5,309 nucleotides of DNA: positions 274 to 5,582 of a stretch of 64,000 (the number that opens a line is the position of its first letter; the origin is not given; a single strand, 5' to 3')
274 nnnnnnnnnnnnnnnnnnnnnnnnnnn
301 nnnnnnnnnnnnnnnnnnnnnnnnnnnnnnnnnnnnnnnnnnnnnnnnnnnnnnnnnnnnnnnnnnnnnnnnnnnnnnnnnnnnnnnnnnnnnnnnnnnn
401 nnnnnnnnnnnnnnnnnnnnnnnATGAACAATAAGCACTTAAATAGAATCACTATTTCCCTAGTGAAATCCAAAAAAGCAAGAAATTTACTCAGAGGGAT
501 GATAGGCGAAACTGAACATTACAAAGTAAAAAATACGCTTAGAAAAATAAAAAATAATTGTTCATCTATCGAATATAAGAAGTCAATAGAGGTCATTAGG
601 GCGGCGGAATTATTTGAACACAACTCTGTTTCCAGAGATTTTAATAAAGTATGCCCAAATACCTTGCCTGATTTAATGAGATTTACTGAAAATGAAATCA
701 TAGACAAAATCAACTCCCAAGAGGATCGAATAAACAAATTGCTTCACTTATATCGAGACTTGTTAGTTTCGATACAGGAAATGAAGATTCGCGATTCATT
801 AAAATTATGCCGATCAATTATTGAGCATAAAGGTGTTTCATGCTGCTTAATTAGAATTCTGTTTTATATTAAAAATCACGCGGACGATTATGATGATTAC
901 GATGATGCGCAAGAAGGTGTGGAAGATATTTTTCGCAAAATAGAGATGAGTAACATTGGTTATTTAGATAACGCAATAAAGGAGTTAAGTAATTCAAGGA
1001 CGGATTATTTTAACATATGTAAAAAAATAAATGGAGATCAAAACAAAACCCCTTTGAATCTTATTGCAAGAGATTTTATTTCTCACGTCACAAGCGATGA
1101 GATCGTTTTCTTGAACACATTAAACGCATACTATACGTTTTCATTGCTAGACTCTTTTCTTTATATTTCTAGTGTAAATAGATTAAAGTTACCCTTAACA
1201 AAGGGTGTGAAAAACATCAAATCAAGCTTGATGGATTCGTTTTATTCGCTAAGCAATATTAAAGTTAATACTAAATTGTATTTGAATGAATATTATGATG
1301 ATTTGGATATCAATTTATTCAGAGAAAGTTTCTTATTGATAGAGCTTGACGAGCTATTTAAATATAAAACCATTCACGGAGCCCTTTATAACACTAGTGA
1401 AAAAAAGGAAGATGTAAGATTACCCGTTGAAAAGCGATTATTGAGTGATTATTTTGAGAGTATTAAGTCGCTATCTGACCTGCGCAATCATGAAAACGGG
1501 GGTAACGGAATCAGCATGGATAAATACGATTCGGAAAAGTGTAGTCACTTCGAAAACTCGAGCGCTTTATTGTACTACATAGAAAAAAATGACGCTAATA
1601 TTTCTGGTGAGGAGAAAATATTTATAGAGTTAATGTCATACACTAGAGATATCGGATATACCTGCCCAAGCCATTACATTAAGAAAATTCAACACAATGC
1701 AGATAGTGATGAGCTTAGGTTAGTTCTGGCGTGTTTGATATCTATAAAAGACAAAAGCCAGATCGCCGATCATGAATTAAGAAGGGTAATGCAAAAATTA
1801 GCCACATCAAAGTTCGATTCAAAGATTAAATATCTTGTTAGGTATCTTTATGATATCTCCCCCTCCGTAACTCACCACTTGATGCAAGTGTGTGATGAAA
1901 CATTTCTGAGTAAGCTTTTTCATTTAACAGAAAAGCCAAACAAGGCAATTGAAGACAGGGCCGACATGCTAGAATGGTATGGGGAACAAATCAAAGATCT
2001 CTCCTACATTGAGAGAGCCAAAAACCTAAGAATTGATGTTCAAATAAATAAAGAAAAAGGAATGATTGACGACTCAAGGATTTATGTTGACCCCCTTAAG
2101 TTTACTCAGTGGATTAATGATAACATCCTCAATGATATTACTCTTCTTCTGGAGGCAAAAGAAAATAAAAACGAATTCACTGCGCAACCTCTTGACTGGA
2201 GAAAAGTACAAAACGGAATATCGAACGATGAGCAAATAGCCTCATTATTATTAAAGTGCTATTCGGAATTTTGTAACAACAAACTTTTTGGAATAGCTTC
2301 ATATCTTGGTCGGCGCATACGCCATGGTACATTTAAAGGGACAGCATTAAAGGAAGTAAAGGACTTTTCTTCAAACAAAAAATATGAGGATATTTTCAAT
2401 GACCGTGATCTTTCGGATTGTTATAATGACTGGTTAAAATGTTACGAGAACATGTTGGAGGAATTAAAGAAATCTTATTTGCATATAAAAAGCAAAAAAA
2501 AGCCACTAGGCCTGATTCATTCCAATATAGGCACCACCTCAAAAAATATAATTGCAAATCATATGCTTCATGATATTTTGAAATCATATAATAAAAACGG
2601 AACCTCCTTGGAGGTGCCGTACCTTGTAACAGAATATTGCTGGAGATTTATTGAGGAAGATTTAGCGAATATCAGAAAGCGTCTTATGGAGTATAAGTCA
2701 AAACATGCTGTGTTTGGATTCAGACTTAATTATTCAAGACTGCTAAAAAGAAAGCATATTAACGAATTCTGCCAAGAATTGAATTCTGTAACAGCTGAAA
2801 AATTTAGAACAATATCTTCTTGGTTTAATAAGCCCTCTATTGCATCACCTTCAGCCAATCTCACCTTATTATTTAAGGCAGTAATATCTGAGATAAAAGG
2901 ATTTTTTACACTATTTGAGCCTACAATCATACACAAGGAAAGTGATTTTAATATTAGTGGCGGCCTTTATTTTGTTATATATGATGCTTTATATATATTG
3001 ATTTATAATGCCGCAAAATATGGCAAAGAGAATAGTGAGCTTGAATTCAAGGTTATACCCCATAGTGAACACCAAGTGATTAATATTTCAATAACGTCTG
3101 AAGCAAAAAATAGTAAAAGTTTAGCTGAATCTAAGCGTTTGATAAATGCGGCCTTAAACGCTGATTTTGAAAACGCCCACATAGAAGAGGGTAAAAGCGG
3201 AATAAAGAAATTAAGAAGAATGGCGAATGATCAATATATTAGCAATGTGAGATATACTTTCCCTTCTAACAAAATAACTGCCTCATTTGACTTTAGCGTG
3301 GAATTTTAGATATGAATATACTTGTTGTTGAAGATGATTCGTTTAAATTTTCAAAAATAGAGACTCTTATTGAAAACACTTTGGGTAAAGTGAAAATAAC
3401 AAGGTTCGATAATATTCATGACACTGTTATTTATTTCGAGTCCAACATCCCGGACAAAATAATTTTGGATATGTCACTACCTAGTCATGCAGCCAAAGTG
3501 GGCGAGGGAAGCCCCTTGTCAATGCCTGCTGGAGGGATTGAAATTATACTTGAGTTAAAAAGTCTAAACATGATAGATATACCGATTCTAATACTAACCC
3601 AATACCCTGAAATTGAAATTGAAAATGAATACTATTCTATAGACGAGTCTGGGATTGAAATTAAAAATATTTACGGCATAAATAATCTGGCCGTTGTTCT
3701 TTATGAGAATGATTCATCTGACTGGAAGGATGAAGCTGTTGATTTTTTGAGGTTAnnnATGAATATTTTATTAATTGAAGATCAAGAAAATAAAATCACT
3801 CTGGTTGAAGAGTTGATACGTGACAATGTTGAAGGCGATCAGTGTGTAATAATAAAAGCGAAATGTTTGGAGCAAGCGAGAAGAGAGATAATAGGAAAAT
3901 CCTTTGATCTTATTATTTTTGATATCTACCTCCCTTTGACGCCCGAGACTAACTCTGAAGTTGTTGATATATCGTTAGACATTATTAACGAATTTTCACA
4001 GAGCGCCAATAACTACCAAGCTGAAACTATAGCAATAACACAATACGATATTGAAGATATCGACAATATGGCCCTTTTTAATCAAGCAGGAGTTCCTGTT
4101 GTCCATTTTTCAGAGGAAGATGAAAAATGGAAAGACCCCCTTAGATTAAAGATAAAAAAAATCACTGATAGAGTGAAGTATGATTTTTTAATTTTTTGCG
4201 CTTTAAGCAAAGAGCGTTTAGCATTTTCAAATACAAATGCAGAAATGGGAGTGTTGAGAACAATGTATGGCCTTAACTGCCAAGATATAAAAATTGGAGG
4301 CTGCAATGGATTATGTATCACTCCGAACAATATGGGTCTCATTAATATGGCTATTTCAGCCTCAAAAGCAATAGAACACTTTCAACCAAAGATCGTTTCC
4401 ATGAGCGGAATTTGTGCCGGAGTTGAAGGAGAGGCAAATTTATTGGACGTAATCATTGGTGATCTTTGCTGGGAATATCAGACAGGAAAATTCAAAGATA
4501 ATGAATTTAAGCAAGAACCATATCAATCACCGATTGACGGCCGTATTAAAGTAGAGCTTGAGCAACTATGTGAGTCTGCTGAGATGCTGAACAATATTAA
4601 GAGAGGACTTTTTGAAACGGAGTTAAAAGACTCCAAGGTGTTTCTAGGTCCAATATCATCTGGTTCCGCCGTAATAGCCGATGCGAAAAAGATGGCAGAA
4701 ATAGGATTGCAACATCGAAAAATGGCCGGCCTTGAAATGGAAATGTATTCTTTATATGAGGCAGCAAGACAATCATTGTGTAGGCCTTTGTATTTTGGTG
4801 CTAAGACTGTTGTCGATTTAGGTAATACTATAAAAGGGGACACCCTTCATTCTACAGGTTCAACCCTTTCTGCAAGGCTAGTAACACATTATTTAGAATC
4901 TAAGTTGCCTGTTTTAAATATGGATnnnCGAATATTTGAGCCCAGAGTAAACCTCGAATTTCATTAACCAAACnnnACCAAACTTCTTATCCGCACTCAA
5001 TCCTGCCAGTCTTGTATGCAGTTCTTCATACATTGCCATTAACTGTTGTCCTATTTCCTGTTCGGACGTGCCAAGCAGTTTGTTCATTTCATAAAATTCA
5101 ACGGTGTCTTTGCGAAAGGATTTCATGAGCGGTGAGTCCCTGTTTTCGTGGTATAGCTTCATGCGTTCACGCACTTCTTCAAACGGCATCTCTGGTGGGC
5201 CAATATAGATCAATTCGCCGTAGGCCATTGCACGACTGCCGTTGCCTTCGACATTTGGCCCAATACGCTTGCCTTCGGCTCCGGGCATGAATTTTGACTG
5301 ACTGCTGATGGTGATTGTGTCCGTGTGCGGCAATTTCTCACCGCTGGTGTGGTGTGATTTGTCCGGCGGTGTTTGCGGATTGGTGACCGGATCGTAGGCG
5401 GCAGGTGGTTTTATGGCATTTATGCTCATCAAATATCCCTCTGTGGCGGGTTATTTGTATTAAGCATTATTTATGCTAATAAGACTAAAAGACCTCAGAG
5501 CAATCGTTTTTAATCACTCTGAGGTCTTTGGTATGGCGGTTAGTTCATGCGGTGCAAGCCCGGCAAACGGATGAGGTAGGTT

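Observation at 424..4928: Detocs-like three-gene anti-phage cassette (sensor kinase, REC-only buffer, REC-PNP effector) in an AT-rich islet next to a tRNA-Leu fragment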

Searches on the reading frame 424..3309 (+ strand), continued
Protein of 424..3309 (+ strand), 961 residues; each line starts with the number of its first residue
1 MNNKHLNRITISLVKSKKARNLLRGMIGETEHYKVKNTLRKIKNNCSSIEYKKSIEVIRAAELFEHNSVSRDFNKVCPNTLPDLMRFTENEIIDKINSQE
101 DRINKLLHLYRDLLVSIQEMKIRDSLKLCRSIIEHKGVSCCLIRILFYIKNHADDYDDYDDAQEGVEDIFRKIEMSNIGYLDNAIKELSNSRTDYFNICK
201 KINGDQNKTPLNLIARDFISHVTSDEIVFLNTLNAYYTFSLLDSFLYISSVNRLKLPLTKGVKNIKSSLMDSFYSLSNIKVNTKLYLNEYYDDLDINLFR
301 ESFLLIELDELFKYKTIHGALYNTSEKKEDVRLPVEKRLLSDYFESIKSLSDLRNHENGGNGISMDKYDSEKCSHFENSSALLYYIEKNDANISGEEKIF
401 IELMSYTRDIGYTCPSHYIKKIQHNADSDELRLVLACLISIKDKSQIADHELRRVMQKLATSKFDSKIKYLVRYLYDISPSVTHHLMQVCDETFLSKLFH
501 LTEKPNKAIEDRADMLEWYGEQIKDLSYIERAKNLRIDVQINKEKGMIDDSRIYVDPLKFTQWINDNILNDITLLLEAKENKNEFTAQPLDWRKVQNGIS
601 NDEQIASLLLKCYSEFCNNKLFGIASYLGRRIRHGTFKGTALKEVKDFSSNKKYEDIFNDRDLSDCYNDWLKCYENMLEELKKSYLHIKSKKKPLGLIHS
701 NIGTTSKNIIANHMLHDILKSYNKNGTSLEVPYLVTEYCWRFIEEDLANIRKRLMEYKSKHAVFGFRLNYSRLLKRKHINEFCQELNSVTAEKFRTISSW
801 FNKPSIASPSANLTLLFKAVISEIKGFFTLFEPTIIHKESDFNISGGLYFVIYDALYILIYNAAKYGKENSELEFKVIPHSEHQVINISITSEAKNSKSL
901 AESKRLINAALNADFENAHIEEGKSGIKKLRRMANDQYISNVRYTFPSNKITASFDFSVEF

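Call 92: search_dna_similar(query=window:424-3306:+, collection=phages, mode=protein, max_rows=8)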
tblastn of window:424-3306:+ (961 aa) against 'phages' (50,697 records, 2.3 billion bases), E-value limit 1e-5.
No match.

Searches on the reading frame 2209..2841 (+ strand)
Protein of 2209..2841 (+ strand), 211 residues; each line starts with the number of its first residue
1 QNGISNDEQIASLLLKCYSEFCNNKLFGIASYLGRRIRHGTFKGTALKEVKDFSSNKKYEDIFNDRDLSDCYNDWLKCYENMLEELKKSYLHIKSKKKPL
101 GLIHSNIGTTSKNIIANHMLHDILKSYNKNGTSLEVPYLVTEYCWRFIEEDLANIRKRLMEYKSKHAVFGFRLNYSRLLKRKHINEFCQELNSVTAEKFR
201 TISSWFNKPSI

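Call 78: predict_structure(alignment_id=A2)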
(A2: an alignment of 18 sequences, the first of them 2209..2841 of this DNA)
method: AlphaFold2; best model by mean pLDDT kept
length: 211 residues; sequences in the alignment: 18
mean_pLDDT: 90.1   pTM: 0.83
mean pLDDT of the five models: 90.1, 88.8, 88.6, 88.0, 84.9
residues with pLDDT >= 90: 136; 70-90: 69; 50-70: 5; < 50: 1
segments of 3 or more residues with pLDDT < 50: none
pLDDT, mean of each block of 10 residues (from residue 1): 77 92 91 85 94 94 93 97 95 93 90 89 82 77 92 96 96 81 94 97 91 63
secondary structure, 60 per line:
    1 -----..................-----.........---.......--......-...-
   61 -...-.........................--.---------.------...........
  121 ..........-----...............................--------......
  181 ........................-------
elements in order: H6-23 H29-37 H41-47 H50-55 H66-90 H110-130 H136-166 H175-204

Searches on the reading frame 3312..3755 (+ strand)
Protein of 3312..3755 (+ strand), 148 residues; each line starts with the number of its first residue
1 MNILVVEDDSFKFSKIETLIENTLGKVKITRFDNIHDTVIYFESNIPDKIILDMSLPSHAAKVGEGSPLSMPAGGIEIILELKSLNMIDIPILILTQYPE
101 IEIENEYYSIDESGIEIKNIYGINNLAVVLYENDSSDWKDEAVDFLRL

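Call 4: search_protein_families(library=pfam, proteins=[window:3312-3755:+], max_evalue=1)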
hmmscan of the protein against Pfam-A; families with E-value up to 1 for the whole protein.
window:3312-3755:+ (148 aa): 2 families
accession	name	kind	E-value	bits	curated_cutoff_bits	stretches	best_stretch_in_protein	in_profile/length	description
PF00072.30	Response_reg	-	5e-07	30.3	30.2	1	3-111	1-92/111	Response regulator receiver domain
PF20623.4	Sgo0707_N2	-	0.098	12.6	27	0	70-89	28-47/141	Sgo0707 N2 domain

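Call 5: search_protein_families(library=padloc, proteins=[window:3312-3755:+], max_evalue=1)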
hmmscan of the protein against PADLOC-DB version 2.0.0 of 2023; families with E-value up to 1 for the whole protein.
window:3312-3755:+ (148 aa): 3 families
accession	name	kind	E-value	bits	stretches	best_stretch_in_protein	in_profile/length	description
PDLC04725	PDC-M60B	-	1.6e-20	71.5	1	2-143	5-146/158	-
PDLC04726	PDC-M60C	-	0.0014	15.5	1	1-94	1-89/407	-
PDLC00405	SduA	-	0.024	12.1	1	2-63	8-67/323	DUF4263 domain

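Call 49: search_protein_families(library=ncbifam, proteins=[window:3312-3755:+], max_evalue=0.1)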
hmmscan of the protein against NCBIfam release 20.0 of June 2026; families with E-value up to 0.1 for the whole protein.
window:3312-3755:+ (148 aa): 3 families
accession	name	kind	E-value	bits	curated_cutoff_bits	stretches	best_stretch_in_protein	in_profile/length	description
TIGR02154.1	PhoB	equivalog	0.0061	15.9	296.2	1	2-96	4-83/226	phosphate regulon transcriptional regulator PhoB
NF008078.0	PRK10816.1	equivalog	0.031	13.8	336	1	1-59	1-57/223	two-component system response regulator PhoP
NF009973.0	PRK13435.1-4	equivalog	0.063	13.3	158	1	2-56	10-63/154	response regulator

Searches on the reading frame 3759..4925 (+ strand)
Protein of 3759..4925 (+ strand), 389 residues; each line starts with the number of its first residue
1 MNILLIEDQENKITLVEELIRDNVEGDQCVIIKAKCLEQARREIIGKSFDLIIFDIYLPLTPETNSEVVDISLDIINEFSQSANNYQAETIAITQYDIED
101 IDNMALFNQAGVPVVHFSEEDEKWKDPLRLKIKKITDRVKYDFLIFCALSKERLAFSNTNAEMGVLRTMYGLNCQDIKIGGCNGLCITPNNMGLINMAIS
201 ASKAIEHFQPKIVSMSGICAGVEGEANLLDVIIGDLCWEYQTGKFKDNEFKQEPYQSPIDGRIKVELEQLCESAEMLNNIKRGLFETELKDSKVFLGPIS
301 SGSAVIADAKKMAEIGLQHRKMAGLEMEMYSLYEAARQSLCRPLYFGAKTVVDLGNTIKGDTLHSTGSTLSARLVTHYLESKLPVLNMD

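Call 4: search_protein_families(library=pfam, proteins=[window:3759-4925:+], max_evalue=1)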
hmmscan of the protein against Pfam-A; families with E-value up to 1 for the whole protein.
window:3759-4925:+ (389 aa): 2 families
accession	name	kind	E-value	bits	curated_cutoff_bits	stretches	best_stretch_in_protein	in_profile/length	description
PF01048.26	PNP_UDP_1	-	1.9e-07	31.2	25.1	1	144-353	3-198/233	Phosphorylase superfamily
PF00072.30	Response_reg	-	0.003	18.1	30.2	1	3-59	1-53/111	Response regulator receiver domain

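Call 5: search_protein_families(library=padloc, proteins=[window:3759-4925:+], max_evalue=1)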
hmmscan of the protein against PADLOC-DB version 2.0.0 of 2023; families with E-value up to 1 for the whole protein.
window:3759-4925:+ (389 aa): 3 families
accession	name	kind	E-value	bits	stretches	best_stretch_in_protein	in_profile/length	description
PDLC04726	PDC-M60C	-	7.5e-67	223.9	1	1-381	1-400/407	-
PDLC00759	Effector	-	1.1e-10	38.7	1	187-380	295-499/506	PN-superfamily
PDLC04725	PDC-M60B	-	1.2e-08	32.9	1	2-134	5-151/158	-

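Call 49: search_protein_families(library=ncbifam, proteins=[window:3759-4925:+], max_evalue=0.1)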
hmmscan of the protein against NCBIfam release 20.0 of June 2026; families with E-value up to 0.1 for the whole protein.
window:3759-4925:+ (389 aa): 8 families
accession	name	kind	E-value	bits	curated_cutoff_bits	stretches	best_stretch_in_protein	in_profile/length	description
NF004079.0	PRK05584.1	equivalog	7.1e-07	29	169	1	187-332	45-179/232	5'-methylthioadenosine/adenosylhomocysteine nucleosidase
TIGR01704.1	MTA_SAH-Nsdase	equivalog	0.0002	21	73.8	1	189-332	46-178/229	5'-methylthioadenosine/S-adenosylhomocysteine nucleosidase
NF005522.0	PRK07164.1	equivalog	0.0018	17.8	161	1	189-233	51-94/218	5'-methylthioadenosine/S-adenosylhomocysteine nucleosidase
NF004489.0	PRK05819.1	subfamily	0.0099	15.2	230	1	185-341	58-195/236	DeoD-type purine-nucleoside phosphorylase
TIGR00107.1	deoD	equivalog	0.014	14.9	232.25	1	166-253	39-120/232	purine-nucleoside phosphorylase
NF009914.0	PRK13374.1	subfamily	0.018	14.6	338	0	185-234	58-107/235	DeoD-type purine-nucleoside phosphorylase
NF007820.0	PRK10529.1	equivalog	0.035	13.5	325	1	2-59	3-56/225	two-component system response regulator KdpE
TIGR02956.1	TMAO_torS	equivalog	0.057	11.5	676.5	1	2-59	703-756/967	TMAO reductase system sensor histidine kinase/response regulator TorS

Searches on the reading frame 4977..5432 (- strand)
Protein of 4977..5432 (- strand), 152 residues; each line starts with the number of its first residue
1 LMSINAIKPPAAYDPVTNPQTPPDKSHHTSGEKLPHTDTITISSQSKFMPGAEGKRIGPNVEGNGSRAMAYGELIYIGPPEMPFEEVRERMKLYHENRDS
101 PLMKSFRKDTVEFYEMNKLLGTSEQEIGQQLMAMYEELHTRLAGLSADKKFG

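Call 4: search_protein_families(library=pfam, proteins=[window:4977-5432:-], max_evalue=1)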
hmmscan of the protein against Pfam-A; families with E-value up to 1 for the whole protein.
window:4977-5432:- (152 aa): 0 families

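Call 5: search_protein_families(library=padloc, proteins=[window:4977-5432:-], max_evalue=1)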
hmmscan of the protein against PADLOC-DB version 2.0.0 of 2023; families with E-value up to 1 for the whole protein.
window:4977-5432:- (152 aa): 0 families

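Call 49: search_protein_families(library=ncbifam, proteins=[window:4977-5432:-], max_evalue=0.1)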
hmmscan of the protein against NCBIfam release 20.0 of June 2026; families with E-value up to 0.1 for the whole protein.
window:4977-5432:- (152 aa): 0 families

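Call 74: find_related_loci(query=window:4977-5432:-, collection=metagenome_contigs, flank=8000)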
Query window:4977-5432:- (152 aa) in metagenome_contigs; peptide patterns used: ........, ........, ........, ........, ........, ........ (x = any residue, [..] = any of these).
178 stretches matched a pattern; 1 encode a relative of the query (tblastn E <= 1e-3); 1 distinct loci.
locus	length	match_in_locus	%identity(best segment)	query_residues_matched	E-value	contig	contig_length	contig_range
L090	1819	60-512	58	2-152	6e-62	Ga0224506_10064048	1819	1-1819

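Call 80: search_protein_families(library=phrogs, proteins=[window:4977-5432:-], max_evalue=0.01)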
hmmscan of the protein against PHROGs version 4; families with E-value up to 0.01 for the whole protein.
window:4977-5432:- (152 aa): 0 families
